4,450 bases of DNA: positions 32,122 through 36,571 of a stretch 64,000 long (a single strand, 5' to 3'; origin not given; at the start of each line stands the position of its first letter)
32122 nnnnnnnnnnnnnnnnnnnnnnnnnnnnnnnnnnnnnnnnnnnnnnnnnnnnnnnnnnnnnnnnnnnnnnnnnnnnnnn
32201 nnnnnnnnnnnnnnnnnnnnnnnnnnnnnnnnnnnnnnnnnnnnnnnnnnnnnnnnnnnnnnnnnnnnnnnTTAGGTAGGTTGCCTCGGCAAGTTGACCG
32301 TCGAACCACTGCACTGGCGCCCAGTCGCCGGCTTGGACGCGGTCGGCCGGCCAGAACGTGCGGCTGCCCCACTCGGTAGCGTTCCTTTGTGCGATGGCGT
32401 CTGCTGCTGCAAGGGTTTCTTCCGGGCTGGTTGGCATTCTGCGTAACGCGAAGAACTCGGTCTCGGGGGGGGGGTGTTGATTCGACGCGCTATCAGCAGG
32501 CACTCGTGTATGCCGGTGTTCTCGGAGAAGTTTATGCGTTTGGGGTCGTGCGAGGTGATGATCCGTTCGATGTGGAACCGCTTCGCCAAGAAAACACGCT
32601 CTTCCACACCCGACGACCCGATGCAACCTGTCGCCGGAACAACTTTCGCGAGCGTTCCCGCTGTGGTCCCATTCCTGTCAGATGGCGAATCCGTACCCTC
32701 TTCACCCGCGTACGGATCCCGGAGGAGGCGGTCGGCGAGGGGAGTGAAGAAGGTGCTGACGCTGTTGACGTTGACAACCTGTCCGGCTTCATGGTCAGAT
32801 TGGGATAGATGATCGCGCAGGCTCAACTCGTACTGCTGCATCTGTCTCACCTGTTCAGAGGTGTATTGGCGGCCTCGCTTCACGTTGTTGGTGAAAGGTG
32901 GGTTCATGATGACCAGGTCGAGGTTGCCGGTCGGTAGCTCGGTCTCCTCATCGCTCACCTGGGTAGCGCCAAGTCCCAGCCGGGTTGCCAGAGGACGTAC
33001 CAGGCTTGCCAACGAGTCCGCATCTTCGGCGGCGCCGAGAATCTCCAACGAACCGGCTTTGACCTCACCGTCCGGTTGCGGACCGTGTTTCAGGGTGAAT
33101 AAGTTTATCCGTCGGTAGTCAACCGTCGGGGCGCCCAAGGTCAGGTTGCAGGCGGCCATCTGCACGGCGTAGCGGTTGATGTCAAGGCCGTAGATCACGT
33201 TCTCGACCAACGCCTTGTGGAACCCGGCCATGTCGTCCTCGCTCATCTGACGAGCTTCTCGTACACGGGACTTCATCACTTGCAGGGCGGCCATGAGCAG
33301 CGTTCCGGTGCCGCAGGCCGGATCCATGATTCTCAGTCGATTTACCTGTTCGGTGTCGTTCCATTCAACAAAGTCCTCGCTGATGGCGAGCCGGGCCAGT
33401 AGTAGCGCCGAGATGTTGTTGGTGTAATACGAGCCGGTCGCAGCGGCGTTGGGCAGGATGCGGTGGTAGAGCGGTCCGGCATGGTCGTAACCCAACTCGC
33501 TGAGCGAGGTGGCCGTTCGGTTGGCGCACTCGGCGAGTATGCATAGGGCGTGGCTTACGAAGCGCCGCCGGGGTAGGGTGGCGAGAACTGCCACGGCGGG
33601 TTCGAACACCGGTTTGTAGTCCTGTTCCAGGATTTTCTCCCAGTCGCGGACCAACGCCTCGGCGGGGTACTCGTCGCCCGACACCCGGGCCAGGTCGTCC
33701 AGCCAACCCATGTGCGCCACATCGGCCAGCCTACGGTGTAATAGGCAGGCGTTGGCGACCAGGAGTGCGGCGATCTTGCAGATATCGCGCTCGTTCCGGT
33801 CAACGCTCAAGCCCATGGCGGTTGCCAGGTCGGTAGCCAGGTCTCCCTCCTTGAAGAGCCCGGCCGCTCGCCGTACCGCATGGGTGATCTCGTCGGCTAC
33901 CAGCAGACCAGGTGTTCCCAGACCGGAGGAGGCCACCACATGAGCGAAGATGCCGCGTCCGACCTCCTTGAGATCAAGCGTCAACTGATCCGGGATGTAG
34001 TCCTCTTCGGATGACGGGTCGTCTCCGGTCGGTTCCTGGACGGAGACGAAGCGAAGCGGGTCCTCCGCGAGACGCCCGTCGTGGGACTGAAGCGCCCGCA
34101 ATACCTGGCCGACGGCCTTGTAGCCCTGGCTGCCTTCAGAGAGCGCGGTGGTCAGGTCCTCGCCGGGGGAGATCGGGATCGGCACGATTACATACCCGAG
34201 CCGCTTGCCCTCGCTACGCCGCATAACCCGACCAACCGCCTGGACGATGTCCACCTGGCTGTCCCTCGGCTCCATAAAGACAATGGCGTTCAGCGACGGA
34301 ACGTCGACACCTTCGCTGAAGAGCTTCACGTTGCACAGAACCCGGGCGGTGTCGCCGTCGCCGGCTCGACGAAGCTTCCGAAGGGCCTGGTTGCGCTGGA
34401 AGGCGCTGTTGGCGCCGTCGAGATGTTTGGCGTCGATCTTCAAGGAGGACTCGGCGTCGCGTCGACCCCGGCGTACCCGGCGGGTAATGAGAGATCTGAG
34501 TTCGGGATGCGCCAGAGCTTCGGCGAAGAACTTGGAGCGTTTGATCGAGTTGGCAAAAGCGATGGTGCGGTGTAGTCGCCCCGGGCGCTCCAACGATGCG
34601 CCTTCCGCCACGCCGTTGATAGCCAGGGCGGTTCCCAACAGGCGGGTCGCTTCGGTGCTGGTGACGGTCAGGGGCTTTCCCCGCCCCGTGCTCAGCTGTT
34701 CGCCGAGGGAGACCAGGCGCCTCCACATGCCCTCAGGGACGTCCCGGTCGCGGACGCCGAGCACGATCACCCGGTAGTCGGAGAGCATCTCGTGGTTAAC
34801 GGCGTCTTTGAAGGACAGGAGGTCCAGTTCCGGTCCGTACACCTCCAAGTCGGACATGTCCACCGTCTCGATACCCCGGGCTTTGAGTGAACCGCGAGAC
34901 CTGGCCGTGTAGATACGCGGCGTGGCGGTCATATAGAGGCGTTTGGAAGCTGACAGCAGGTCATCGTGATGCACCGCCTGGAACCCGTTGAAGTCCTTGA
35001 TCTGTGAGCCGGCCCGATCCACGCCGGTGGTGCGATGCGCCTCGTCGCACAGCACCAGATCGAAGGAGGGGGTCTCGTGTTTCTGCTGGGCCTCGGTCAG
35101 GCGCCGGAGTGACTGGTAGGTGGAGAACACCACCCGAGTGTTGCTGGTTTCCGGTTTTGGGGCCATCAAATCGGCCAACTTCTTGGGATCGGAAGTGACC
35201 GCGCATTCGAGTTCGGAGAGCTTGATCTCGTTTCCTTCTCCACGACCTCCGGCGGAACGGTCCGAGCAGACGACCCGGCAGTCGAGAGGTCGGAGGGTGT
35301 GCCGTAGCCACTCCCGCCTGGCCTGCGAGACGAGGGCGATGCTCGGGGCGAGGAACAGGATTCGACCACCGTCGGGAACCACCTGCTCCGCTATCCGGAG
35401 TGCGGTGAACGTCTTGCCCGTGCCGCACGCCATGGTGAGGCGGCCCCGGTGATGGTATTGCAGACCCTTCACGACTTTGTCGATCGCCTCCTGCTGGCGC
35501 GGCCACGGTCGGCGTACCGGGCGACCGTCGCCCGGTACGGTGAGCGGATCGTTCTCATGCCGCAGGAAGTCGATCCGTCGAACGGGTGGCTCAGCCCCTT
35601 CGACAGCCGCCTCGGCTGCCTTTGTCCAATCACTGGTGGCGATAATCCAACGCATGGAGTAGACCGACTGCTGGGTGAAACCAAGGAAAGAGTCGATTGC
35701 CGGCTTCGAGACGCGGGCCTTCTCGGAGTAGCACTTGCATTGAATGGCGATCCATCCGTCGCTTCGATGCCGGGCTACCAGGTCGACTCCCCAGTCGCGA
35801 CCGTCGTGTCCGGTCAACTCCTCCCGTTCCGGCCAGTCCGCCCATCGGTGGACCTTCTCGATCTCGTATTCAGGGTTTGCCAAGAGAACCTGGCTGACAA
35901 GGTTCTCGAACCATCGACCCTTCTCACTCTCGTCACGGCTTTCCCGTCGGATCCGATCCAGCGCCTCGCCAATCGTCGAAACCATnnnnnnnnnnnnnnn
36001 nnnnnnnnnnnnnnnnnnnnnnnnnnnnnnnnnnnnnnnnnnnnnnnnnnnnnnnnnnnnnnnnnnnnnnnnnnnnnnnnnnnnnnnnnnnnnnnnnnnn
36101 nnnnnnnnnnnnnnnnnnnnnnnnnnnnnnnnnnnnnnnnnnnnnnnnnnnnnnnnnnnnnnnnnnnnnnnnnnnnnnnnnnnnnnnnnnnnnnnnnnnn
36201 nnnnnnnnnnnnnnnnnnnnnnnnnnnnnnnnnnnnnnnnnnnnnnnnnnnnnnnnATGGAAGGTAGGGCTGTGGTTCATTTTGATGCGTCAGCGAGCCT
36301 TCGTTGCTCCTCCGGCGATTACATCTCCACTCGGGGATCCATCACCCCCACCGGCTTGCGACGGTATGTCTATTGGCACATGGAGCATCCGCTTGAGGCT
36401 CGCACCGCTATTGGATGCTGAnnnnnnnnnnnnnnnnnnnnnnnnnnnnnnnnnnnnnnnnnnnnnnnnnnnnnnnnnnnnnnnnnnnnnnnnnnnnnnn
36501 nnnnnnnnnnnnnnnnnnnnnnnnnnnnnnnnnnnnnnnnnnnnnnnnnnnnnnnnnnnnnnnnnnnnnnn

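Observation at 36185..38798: Unknown protein + PIN-like gene pair whose promoter/5' end is duplicated around an inserted LLM oxidoreductase gene, divergent from the RM enzyme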

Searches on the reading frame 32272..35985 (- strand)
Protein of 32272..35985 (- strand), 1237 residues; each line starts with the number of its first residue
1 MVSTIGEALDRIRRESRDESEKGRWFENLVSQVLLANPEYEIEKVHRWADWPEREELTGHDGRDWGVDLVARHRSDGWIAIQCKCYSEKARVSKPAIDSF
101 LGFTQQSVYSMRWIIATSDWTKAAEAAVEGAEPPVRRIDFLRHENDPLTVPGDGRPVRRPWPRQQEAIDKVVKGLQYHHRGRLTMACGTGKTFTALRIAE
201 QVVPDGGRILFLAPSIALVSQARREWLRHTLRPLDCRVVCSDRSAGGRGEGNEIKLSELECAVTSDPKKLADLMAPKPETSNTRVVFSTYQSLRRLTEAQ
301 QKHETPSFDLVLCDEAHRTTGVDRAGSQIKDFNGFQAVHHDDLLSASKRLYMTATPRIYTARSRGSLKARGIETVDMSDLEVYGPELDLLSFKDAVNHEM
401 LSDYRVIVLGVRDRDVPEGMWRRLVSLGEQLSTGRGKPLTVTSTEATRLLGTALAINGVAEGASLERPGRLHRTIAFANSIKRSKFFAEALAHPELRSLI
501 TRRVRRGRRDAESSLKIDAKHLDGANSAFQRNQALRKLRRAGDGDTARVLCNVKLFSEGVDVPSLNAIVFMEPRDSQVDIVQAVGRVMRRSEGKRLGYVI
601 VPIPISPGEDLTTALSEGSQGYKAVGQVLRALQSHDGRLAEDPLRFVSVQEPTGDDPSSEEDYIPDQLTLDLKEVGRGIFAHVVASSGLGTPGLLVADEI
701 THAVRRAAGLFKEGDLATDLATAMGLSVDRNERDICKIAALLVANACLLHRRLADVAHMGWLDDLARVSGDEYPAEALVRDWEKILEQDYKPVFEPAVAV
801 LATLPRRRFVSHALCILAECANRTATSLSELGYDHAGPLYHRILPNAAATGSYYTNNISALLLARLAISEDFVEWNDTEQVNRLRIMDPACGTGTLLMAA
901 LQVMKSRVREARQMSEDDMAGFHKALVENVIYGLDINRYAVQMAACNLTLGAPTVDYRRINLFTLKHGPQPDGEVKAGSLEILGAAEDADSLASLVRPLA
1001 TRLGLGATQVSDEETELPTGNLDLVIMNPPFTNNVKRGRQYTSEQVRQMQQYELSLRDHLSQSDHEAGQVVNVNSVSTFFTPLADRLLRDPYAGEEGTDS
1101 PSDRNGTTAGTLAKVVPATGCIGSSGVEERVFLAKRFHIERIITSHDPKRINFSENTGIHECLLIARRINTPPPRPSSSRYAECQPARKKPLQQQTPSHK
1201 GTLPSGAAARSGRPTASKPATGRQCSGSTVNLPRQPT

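Call 8: search_protein_families(library=pfam, proteins=[window:32272-35985:-], max_evalue=0.1)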
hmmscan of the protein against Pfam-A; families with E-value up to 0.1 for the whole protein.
window:32272-35985:- (1237 aa): 17 families
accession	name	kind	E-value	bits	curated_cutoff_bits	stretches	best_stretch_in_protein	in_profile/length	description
PF13156.12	Mrr_cat_2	-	6.4e-26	91.2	22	1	41-142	9-109/127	Restriction endonuclease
PF04851.21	ResIII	-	6e-25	88.5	22.5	1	162-357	6-163/164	Type III restriction enzyme, res subunit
PF00271.37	Helicase_C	-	3.5e-10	40.6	23.5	1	512-590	38-109/110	Helicase conserved C-terminal domain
PF02384.22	N6_Mtase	-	2.4e-09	37.4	20.4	1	847-950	22-99/311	N-6 DNA Methylase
PF00270.35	DEAD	-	2.8e-09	37.4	26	1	162-357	2-161/167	DEAD/DEAH box helicase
PF04471.18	Mrr_cat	-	4.7e-09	36.8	21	1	58-136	28-104/115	Restriction endonuclease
PF01170.24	UPF0020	-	1.1e-06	29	22.3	1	882-949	28-97/197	RMKL-like, methyltransferase domain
PF20473.4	MmeI_Mtase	-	3.1e-06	27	27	1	879-950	16-84/259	MmeI, DNA-methyltransferase domain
PF22722.2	NA-iREase1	-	1.4e-05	25.5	27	1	39-132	13-92/106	NACHT-associated inactive Restriction Endonuclease 1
PF07669.17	Eco57I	-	0.0026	18.3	25.3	1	929-1043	1-99/171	Eco57I restriction-modification methylase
PF05175.20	MTS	-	0.005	16.9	23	0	988-1047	64-124/170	Methyltransferase small domain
PF13872.12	AAA_34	-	0.026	13.9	27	1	188-355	70-223/306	P-loop containing NTP hydrolase pore-1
PF18766.7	SWI2_SNF2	-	0.041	14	26.7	0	264-357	79-156/221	SWI2/SNF2 ATPase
PF13847.12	Methyltransf_31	-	0.048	13.8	27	0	884-946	5-46/145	Methyltransferase domain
PF09848.15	SLFN-g3_helicase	-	0.056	13.2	24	0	278-321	74-93/354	Schlafen group 3, DNA/RNA helicase domain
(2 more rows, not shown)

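Call 74: search_solved_structures(query=window:32272-35985:-, max_evalue=0.00001)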
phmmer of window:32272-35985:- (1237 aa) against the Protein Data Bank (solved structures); distinct sequences matched with E-value up to 0.00001: 4.
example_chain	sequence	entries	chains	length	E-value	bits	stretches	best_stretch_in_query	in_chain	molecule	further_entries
4xqk_A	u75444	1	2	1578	5.2e-88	299.3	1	4-640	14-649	LlaBIII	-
5ffj_A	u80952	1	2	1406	1.8e-75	257.8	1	163-639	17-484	Endonuclease and methylase LlaGI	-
7clg_A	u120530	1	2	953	2.6e-07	32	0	510-599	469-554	Putative helicase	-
9gy7_E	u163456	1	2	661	2e-06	29.1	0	159-203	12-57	UvrABC system protein B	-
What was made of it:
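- Closest known: Type ISP restriction-modification enzymes. Same: The neighbouring gene has Mrr-type nuclease, SF2 helicase and N6-methyltransferase domains, and matches 4xqk at 5e-88 (calls 8, 74).
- Checked: The Type ISP gene starts at 35985 (LlaBIII 4xqk, 5e-88; call 74).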

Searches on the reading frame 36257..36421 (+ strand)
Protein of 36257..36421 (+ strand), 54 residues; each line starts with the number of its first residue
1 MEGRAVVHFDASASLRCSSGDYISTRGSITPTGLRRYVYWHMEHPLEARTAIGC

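Call 8: search_protein_families(library=pfam, proteins=[window:36257-36421:+], max_evalue=0.1)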
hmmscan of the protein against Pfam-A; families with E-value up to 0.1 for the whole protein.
window:36257-36421:+ (54 aa): 0 families
